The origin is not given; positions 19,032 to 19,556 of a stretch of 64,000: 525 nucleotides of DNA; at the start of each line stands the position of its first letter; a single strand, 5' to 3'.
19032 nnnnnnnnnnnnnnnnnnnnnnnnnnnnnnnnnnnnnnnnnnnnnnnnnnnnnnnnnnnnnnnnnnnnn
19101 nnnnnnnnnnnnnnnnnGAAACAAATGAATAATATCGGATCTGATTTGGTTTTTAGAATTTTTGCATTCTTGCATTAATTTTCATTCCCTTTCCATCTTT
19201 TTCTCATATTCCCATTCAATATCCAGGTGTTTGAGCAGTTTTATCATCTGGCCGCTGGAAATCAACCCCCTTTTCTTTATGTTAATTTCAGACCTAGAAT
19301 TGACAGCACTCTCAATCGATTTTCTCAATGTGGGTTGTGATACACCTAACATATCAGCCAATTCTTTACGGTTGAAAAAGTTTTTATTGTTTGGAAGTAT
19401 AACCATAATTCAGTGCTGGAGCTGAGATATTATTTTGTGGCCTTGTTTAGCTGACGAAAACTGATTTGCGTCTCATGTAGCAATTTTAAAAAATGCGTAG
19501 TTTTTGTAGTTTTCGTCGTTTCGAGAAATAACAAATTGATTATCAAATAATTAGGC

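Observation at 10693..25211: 14.5-kb island integrated in tRNA-Arg(CCT), bounded by exact 18-bp att direct repeats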

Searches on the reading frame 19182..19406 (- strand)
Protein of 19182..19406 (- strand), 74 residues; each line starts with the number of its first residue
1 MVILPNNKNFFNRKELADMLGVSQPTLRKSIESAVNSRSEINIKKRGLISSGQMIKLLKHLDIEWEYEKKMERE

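Call 8: search_protein_families(library=pfam, proteins=[window:19182-19406:-])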
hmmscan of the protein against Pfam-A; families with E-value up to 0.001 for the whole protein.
window:19182-19406:- (74 aa): 1 family
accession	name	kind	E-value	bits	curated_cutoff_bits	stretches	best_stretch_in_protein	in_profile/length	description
PF07022.19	Phage_CI_repr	-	0.00011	23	22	1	9-65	11-54/65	Bacteriophage CI repressor helix-turn-helix domain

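Call 41: search_protein_families(library=pfam, proteins=[window:19182-19406:-], max_evalue=5)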
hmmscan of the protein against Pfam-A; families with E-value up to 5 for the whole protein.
window:19182-19406:- (74 aa): 15 families
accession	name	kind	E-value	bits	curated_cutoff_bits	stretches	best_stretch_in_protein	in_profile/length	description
PF07022.19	Phage_CI_repr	-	0.00011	23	22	1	9-65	11-54/65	Bacteriophage CI repressor helix-turn-helix domain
PF08279.18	HTH_11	-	0.0015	18.8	25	1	3-33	8-38/55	HTH domain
PF01381.28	HTH_3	-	0.0021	18.5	23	1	13-29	12-28/55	Helix-turn-helix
PF13545.12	HTH_Crp_2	-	0.0042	17.4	27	1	11-30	23-42/70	Crp-like helix-turn-helix domain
PF00376.29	MerR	-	0.014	15.6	28.2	1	14-28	3-17/38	MerR family regulatory protein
PF12728.13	HTH_17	-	0.016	15.9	27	1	14-31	5-22/51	Helix-turn-helix domain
PF00392.27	GntR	-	0.017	15.2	27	1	14-34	28-48/64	Bacterial regulatory proteins, gntR family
PF04967.18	HTH_10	-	0.019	15.2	23.1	1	14-36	27-49/53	HTH DNA binding domain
PF02954.25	HTH_8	-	0.022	15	22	1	11-29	19-37/42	Bacterial regulatory protein, Fis family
PF13412.12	HTH_24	-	0.055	13.5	21.9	1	14-32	21-39/48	Winged helix-turn-helix DNA-binding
PF20432.4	Xre-like-HTH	-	0.089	13.5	25.8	1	12-29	25-42/63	Antitoxin Xre-like helix-turn-helix domain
PF21715.3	CggR_N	-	0.09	12.9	30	1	13-61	20-67/71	CggR N-terminal DNA binding domain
PF09862.15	DUF2089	-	0.1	12.7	33.4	1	14-36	20-42/47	Domain of unknown function (DUF2089)-HTH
PF13404.12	HTH_AsnC-type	-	0.12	12.6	27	1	14-31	21-38/42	AsnC-type helix-turn-helix domain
PF13384.12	HTH_23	-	0.18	12.1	24.6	1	12-30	19-37/50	Homeodomain-like domain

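Call 118: search_protein_families(library=phrogs, proteins=[window:19182-19406:-], max_evalue=0.01)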
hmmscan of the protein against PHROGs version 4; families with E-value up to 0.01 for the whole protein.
window:19182-19406:- (74 aa): 0 families
